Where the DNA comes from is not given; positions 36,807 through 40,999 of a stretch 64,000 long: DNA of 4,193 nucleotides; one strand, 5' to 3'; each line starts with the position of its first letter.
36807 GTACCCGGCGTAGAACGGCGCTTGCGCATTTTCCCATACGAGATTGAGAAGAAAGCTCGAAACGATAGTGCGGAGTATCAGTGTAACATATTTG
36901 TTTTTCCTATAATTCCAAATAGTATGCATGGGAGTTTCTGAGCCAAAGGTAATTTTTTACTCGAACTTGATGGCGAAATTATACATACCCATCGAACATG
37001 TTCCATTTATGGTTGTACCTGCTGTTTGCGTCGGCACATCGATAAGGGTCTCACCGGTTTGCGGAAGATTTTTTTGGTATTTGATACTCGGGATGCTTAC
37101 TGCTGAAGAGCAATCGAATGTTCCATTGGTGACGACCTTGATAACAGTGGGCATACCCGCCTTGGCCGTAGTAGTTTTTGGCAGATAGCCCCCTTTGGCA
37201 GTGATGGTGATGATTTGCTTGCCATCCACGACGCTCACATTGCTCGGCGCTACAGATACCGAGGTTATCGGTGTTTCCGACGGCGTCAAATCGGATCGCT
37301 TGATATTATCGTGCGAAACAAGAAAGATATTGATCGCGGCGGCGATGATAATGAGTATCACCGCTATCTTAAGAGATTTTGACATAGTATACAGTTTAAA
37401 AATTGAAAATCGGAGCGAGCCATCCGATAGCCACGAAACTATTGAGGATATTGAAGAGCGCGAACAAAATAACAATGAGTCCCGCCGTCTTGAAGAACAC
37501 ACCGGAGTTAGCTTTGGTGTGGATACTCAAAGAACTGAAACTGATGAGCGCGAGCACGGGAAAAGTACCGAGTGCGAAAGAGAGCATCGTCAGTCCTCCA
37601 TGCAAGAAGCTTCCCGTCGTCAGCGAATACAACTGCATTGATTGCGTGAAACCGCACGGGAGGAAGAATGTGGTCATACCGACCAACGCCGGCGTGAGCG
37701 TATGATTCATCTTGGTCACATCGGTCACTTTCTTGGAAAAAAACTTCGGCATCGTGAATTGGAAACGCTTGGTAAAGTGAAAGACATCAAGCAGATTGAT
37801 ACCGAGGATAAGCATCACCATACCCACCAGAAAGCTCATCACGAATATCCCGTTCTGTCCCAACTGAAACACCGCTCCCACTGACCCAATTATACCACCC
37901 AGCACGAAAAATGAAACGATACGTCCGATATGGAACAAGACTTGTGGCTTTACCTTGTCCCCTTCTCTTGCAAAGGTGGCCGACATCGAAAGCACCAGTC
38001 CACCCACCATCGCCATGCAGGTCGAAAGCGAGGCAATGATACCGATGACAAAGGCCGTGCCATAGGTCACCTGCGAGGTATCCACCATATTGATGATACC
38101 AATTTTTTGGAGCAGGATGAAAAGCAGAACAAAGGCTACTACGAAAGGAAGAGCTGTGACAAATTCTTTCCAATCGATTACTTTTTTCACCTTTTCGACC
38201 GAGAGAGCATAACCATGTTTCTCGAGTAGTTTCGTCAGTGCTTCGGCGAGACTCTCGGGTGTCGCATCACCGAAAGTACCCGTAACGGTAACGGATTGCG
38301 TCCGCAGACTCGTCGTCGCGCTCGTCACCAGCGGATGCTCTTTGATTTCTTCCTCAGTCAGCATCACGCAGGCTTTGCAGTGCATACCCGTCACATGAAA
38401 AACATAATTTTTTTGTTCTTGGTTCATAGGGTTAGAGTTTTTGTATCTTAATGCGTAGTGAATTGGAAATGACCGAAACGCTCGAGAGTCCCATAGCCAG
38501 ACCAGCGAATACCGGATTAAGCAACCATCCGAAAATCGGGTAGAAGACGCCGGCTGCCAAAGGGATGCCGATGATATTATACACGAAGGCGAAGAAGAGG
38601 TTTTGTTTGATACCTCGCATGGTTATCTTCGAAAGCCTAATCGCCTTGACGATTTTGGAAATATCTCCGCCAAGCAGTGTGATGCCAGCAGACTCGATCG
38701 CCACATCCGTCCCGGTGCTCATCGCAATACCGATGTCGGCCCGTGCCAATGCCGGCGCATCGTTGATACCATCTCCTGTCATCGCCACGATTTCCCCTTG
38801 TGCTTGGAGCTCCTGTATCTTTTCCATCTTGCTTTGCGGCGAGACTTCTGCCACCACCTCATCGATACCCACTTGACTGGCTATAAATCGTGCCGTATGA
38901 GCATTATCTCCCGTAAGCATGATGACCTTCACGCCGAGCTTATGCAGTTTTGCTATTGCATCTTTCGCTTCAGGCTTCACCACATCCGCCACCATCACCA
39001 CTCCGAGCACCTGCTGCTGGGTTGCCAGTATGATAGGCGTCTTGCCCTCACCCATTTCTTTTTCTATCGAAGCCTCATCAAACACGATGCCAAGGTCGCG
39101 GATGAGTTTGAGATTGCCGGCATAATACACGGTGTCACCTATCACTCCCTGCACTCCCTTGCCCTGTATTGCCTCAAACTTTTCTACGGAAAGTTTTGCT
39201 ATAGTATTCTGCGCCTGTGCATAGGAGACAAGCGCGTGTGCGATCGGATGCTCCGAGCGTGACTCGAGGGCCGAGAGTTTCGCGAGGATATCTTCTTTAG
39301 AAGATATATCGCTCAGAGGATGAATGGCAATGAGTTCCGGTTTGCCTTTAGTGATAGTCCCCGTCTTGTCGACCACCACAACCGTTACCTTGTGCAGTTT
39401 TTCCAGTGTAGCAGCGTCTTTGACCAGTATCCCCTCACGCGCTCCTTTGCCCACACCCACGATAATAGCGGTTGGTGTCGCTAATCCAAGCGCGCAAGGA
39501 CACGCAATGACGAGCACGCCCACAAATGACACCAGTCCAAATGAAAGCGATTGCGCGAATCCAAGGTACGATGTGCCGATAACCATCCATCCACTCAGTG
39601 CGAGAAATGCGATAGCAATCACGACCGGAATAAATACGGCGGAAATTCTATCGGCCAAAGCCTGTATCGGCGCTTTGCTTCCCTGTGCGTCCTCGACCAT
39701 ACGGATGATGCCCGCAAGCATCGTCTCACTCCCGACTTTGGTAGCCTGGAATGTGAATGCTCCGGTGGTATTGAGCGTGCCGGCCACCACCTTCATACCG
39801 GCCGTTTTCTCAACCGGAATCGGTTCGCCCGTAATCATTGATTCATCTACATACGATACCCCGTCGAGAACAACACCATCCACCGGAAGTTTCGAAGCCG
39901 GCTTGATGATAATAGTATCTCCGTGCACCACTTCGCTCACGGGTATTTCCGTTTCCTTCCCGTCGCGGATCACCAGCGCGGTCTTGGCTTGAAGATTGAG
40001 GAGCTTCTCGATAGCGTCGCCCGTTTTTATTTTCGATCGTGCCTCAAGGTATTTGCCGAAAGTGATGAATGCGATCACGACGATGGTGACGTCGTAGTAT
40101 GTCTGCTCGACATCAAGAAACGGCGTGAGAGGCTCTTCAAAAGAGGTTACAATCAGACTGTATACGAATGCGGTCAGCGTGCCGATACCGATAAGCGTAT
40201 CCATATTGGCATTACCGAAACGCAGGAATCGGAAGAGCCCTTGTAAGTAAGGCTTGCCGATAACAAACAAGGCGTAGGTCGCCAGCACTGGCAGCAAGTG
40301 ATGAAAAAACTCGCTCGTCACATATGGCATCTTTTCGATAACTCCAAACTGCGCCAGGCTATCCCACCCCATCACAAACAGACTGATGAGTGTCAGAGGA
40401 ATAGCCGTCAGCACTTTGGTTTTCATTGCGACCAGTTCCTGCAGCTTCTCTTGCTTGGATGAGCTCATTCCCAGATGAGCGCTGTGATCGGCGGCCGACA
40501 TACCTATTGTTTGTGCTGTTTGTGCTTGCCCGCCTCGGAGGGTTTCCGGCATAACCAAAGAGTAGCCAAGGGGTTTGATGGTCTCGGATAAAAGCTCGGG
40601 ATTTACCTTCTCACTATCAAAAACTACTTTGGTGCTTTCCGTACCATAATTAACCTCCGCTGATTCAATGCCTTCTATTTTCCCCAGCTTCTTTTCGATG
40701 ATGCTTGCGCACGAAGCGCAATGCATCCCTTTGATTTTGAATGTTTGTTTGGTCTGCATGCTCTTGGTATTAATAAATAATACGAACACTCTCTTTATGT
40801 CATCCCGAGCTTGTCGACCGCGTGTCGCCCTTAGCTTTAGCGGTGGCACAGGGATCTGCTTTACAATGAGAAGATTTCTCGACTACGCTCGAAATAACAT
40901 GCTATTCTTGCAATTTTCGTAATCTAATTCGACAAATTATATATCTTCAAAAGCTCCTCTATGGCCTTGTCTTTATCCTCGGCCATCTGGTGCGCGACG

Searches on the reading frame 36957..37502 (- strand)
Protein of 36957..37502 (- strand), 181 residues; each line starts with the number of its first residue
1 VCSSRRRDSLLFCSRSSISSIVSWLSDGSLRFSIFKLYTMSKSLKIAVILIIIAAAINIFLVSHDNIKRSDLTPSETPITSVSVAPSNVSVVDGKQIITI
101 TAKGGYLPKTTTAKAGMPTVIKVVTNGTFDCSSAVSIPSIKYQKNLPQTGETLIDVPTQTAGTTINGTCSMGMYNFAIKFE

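Call 67: search_protein_families(library=pfam, proteins=[window:36957-37502:-], max_evalue=0.00001)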
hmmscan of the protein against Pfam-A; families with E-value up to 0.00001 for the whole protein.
window:36957-37502:- (181 aa): 1 family
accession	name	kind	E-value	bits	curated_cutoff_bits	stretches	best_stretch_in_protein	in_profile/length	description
PF13473.12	Cupredoxin_1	-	1.7e-07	31.7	27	1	92-174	17-97/104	Cupredoxin-like domain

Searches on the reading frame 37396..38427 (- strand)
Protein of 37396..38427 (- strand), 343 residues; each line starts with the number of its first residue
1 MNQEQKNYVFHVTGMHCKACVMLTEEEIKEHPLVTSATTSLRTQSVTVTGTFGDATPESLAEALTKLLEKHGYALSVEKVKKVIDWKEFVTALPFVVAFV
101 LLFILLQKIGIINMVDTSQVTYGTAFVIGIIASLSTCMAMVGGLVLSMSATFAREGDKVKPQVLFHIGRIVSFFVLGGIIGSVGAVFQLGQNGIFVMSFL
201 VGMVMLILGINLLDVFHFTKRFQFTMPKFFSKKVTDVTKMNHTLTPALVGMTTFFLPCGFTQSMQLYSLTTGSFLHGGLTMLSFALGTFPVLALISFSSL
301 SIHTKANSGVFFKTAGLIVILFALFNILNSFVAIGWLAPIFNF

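Call 67: search_protein_families(library=pfam, proteins=[window:37396-38427:-], max_evalue=0.00001)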
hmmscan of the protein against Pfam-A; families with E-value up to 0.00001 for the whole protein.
window:37396-38427:- (343 aa): 2 families
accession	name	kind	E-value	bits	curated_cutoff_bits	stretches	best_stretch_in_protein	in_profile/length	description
PF13386.12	DsbD_2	-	3.5e-33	115.6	24.9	1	124-324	1-198/199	Cytochrome C biogenesis protein transmembrane region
PF00403.32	HMA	-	5.5e-11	43.1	24.8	1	9-73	1-61/62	Heavy-metal-associated domain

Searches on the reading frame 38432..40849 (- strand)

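Call 27: search_protein_families(library=pfam, proteins=[window:38432-40849:-])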
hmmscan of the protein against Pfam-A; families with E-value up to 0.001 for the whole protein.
window:38432-40849:- (805 aa): 5 families
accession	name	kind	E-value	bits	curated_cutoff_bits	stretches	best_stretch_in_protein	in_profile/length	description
PF00122.25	E1-E2_ATPase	-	1e-54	185.2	28.1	1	286-471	2-180/181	E1-E2 ATPase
PF00702.32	Hydrolase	-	2.9e-35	122.8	26.4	1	489-705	2-191/191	haloacid dehalogenase-like hydrolase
PF00403.32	HMA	-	9.4e-16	58.4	24.8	1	36-96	1-61/62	Heavy-metal-associated domain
PF08282.18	Hydrolase_3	-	4e-07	30.4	20.9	0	679-721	197-239/255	haloacid dehalogenase-like hydrolase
PF12710.13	HAD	-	9.4e-05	23.4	27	1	620-701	82-188/189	haloacid dehalogenase-like hydrolase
